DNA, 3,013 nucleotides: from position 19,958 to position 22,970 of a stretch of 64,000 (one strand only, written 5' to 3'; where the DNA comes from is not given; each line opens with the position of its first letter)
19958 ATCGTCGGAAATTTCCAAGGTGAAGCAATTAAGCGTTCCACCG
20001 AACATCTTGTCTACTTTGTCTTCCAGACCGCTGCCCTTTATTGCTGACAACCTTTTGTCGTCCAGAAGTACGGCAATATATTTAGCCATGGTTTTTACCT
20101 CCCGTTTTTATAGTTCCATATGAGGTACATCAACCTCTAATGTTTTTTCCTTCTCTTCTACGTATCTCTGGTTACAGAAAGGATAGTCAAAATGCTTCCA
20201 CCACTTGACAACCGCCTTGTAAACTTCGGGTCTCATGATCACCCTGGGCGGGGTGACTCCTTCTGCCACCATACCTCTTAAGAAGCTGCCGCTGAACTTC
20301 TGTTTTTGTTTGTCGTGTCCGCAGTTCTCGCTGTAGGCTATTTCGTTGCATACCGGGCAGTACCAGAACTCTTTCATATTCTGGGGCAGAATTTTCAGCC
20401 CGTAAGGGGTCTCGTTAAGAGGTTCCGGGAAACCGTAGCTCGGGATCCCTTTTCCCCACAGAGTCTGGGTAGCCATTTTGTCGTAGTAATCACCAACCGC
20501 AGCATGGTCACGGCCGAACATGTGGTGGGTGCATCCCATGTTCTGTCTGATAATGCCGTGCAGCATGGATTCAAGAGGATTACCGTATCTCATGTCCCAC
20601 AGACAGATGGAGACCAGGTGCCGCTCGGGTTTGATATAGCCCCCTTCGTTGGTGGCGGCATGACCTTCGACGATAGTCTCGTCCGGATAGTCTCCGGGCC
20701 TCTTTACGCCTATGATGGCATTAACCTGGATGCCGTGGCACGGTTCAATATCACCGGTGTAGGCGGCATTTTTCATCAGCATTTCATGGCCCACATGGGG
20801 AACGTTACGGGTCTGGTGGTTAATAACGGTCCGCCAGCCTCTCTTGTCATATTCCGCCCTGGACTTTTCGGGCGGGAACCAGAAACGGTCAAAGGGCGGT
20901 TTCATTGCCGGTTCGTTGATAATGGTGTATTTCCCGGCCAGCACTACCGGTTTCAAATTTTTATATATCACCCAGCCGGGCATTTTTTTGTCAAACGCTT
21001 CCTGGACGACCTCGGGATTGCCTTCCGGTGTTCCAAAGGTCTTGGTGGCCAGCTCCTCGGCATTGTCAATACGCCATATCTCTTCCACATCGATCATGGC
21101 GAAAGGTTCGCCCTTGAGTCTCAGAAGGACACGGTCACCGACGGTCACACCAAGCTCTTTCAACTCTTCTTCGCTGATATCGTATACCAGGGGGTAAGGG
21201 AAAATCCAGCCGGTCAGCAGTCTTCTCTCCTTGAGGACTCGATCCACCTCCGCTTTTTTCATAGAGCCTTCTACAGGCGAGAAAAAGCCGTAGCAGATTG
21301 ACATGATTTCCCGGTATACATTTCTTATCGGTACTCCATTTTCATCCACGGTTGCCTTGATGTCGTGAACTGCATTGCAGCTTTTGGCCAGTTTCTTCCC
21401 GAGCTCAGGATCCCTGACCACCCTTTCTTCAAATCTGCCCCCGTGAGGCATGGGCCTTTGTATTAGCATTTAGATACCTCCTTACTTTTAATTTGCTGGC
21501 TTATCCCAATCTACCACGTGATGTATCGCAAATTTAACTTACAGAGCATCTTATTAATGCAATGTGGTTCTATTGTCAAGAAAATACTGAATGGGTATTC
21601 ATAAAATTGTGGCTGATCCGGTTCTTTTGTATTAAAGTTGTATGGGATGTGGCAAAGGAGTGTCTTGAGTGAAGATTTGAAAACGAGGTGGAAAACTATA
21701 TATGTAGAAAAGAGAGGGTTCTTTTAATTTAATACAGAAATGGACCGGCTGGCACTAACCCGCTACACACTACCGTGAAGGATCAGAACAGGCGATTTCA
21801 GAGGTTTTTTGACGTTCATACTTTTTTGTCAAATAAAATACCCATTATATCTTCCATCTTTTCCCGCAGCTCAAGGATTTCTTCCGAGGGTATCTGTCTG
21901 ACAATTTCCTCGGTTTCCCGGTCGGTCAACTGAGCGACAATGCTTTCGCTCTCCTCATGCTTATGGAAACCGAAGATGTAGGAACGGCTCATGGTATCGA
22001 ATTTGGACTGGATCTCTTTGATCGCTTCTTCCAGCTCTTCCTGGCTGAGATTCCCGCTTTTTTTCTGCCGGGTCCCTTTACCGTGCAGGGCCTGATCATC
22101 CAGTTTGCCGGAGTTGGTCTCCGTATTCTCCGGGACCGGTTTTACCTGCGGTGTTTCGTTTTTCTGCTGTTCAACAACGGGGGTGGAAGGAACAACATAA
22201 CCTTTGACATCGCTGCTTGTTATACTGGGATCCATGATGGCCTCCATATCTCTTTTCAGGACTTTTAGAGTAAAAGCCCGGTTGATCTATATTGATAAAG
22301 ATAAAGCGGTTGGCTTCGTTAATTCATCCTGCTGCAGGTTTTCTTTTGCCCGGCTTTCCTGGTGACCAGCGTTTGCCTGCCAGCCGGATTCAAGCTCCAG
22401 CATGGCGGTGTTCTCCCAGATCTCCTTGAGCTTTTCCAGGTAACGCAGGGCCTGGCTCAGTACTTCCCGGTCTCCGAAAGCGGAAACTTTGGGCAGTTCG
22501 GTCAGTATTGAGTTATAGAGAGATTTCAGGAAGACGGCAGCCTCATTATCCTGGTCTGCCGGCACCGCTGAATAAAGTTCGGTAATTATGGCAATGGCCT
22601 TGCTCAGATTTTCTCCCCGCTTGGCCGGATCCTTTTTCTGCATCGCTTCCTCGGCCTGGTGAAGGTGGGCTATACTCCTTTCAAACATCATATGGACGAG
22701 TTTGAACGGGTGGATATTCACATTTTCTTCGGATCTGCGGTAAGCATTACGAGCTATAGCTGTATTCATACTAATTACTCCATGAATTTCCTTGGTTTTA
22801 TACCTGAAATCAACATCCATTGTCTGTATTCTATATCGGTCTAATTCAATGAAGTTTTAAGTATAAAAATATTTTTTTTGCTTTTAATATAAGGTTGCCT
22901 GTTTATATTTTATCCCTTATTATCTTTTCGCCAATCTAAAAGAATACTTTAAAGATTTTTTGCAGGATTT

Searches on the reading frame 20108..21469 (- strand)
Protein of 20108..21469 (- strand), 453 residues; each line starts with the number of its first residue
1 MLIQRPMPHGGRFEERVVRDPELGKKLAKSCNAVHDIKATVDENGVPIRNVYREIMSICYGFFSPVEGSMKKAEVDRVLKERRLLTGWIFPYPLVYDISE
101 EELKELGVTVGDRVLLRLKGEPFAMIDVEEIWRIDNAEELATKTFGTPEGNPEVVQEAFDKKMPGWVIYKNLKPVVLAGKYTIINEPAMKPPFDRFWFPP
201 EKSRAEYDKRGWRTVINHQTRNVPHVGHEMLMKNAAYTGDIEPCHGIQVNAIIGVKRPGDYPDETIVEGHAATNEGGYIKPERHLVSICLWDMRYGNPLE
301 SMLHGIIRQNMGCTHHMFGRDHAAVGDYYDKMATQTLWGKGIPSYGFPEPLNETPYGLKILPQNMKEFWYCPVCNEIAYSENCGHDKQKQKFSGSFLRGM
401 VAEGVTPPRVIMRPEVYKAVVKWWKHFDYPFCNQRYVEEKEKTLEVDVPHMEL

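Call 71: search_protein_families(library=pfam, proteins=[window:20108-21469:-], max_evalue=0.00001)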
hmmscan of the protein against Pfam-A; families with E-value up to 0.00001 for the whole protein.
window:20108-21469:- (453 aa): 2 families
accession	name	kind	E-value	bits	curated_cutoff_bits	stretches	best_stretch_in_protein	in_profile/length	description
PF01747.23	ATP-sulfurylase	-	1.3e-65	221.2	24.3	1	195-422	2-211/212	ATP-sulfurylase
PF14306.12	PUA_2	-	2e-24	86.4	27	1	7-185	2-158/159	PUA-like domain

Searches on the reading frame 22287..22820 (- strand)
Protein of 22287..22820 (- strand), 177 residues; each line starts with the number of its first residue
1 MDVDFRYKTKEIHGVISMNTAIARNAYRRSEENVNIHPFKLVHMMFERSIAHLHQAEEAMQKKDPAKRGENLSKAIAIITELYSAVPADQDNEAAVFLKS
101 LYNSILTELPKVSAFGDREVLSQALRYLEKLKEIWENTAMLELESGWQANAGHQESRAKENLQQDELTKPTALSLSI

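Call 71: search_protein_families(library=pfam, proteins=[window:22287-22820:-], max_evalue=0.00001)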
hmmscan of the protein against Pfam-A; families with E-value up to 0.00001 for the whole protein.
window:22287-22820:- (177 aa): 1 family
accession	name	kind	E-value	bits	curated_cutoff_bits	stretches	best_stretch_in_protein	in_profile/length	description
PF02561.19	FliS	-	1.5e-23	83.7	26.7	1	25-137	2-113/115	Flagellar protein FliS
